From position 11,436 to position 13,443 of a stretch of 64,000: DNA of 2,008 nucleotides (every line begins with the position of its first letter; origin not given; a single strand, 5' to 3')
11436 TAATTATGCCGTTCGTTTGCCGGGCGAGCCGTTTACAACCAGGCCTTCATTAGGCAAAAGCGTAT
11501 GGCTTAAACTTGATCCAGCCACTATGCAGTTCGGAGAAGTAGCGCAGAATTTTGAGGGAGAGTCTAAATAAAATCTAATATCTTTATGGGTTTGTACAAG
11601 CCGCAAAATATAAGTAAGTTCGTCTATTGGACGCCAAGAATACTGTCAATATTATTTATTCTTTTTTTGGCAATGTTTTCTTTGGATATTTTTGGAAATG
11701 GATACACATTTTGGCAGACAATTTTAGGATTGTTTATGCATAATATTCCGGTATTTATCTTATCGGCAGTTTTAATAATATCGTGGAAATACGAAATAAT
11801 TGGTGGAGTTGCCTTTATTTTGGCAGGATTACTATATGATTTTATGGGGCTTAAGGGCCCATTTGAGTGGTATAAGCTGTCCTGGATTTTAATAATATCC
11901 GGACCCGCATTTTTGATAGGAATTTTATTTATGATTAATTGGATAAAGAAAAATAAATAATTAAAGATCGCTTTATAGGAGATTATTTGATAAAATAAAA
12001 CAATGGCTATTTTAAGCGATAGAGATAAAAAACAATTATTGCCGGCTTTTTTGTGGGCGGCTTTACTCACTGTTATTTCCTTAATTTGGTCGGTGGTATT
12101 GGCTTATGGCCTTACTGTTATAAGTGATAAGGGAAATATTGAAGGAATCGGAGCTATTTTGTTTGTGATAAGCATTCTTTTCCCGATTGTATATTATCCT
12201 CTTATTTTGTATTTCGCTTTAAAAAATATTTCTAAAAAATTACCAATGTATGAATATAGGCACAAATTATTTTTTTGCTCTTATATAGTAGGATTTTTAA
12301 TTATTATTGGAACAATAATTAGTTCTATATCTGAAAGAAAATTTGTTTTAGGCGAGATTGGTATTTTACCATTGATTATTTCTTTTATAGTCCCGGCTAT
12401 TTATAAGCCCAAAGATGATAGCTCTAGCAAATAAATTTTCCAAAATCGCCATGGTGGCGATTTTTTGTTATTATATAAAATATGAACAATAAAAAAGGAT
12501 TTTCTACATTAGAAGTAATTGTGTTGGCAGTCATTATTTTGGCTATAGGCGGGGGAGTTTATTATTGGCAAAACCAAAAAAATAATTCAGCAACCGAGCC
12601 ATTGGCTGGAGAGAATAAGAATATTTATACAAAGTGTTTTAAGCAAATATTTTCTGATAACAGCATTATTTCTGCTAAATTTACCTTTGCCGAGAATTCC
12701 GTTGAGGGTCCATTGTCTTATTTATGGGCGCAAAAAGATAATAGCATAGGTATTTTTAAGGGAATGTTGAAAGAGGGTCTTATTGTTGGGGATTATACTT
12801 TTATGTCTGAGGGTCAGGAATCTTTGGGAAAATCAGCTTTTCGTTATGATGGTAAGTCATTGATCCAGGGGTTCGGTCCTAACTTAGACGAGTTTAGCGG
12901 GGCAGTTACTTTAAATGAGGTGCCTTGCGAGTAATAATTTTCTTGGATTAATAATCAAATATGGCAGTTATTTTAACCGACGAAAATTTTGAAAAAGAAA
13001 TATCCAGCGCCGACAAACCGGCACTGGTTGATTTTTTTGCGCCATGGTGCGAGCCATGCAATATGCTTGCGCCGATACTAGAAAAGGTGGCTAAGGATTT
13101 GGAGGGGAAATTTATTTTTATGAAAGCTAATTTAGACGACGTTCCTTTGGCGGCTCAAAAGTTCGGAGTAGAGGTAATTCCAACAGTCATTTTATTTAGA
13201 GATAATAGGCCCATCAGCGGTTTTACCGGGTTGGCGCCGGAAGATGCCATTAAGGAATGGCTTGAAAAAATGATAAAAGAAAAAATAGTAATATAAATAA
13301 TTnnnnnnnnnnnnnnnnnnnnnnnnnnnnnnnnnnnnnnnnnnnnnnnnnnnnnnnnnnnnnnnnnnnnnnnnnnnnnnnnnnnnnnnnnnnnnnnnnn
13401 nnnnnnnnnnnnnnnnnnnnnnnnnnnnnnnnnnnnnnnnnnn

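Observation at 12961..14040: Thioredoxin (CEPC active site) + FTR-catalytic-subunit-like protein + C39-like papain-fold peptidase gene cluster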

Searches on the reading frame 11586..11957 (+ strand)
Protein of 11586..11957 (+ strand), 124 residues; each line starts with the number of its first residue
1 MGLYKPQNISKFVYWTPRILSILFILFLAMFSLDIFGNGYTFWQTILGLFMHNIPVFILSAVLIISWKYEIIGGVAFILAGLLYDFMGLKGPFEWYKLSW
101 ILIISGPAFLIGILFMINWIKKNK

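Call 3: search_protein_families(library=pfam, proteins=[window:11586-11957:+], max_evalue=0.1)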
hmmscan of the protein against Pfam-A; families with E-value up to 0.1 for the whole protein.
window:11586-11957:+ (124 aa): 1 family
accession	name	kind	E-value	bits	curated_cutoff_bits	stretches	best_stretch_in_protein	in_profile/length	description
PF24709.1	DUF7670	-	6.1e-33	114.1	29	1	8-124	3-115/118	Domain of unknown function (DUF7670)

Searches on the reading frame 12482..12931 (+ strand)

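Call 3: search_protein_families(library=pfam, proteins=[window:12482-12931:+], max_evalue=0.1)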
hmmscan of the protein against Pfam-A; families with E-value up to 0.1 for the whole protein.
window:12482-12931:+ (150 aa): 0 families

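Call 74: search_protein_families(library=ncbifam, proteins=[window:12482-12931:+], max_evalue=0.01)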
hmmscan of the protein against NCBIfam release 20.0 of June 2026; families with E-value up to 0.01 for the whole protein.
window:12482-12931:+ (150 aa): 1 family
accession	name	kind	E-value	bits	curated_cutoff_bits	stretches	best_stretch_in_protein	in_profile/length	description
NF007800.0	PRK10506.1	equivalog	0.0025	17.7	158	1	1-36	5-41/163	prepilin peptidase-dependent protein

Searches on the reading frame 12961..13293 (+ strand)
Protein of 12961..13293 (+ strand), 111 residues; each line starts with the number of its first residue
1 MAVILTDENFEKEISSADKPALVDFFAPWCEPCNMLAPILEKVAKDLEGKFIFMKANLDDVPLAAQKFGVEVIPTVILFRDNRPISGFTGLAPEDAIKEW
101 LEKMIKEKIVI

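Call 3: search_protein_families(library=pfam, proteins=[window:12961-13293:+], max_evalue=0.1)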
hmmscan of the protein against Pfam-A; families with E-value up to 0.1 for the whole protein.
window:12961-13293:+ (111 aa): 10 families
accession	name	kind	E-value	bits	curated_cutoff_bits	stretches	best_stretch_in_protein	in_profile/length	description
PF00085.26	Thioredoxin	-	9.2e-28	96.7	23.5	1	3-103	3-103/103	Thioredoxin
PF13098.12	Thioredoxin_2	-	5e-07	30.5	27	1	17-101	4-104/104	Thioredoxin-like domain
PF13905.12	Thioredoxin_8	-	1.6e-05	25.6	27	1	19-48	2-31/94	Thioredoxin-like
PF13848.12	Thioredoxin_6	-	7.3e-05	23.2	27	1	5-102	82-183/184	Thioredoxin-like domain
PF13728.12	TraF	-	9.2e-05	22.8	23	1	17-82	128-202/224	F plasmid transfer operon protein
PF14595.12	Thioredoxin_9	-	0.00015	22.1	25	1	6-82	29-107/129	Thioredoxin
PF04756.19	OST3_OST6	-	0.00036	20.5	27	1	30-82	46-105/294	OST3 / OST6 family, transporter family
PF13899.12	Thioredoxin_7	-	0.0014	19.1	27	1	16-79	15-81/83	Thioredoxin-like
PF13192.12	Thioredoxin_3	-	0.0073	16.8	24.8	1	27-101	7-75/76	Thioredoxin domain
PF08534.16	Redoxin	-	0.036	14.3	26.6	1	17-67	27-79/148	Redoxin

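Call 4: search_protein_families(library=ncbifam, proteins=[window:12961-13293:+], max_evalue=0.1)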
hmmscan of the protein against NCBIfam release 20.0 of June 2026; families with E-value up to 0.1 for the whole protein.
window:12961-13293:+ (111 aa): 17 families
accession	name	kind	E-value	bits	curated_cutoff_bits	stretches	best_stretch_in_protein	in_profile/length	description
TIGR01068.1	thioredoxin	equivalog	1.7e-30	105.1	96.8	1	6-104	2-100/101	thioredoxin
NF006898.0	PRK09381.1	equivalog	8.3e-23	80.9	138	1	3-102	6-105/109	thioredoxin TrxA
NF008229.0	PRK10996.1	equivalog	8.8e-23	80.6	125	1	6-105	41-139/141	thioredoxin TrxC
TIGR01126.1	pdi_dom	equivalog_domain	1.8e-17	63.5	107.2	1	5-103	1-103/105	protein disulfide-isomerase domain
NF047697.1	ThioredTrxAClost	equivalog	9.1e-16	57.9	140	1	4-109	3-105/105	thioredoxin TrxA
TIGR01130.1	ER_PDI_fam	subfamily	6.7e-15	55.6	344.25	1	3-105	4-108/476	protein disulfide-isomerase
NF045694.1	seleno_TsoB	exception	6e-06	24.6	805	1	12-80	468-544/572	rhodanese/DsbD fusion-like selenoprotein TsoB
TIGR00385.1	dsbE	subfamily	3.9e-05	23.3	123.15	1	11-46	56-91/173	DsbE family thiol:disulfide interchange protein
TIGR00411.1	redox_disulf_1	equivalog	5.6e-05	23.1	92.75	1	25-83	6-64/82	MJ0307 family thioredoxin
NF002854.0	PRK03147.1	subfamily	0.00032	20.6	170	1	19-68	63-113/176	thiol-disulfide oxidoreductase ResA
TIGR00424.1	APS_reduc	equivalog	0.00052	18.7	553.2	1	18-82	372-439/464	5'-adenylylsulfate reductase, thioredoxin-independent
TIGR02187.2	PDO_seleno_TRX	equivalog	0.0012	18.3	185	1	12-82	10-81/209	protein disulfide oxidoreductase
NF047696.1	ThlDiSintTplARhiz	equivalog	0.0062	16.3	230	1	19-53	98-133/219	thiol:disulfide interchange protein TlpA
NF001419.0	PRK00293.1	subfamily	0.0085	14.7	330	1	14-103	473-571/574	protein-disulfide reductase DsbD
NF041202.1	StoA_CxxC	exception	0.04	13.8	210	0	15-58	49-92/163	endospore biogenesis thiol-disulfide oxidoreductase StoA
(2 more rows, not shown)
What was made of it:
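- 12961..13296 (+): Thioredoxin, TrxA-type, 111 aa, active site WCEPC. The buried Asp (VDFF) and the cis-Pro (IPT) are present. PF00085 at 9.2e-28; TIGR01068 at 105.1 bits, above its 96.8 cutoff (calls 3, 4).
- On Thioredoxin (TrxA, TIGR01068): 105.1 bits against 96.8 (call 4).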
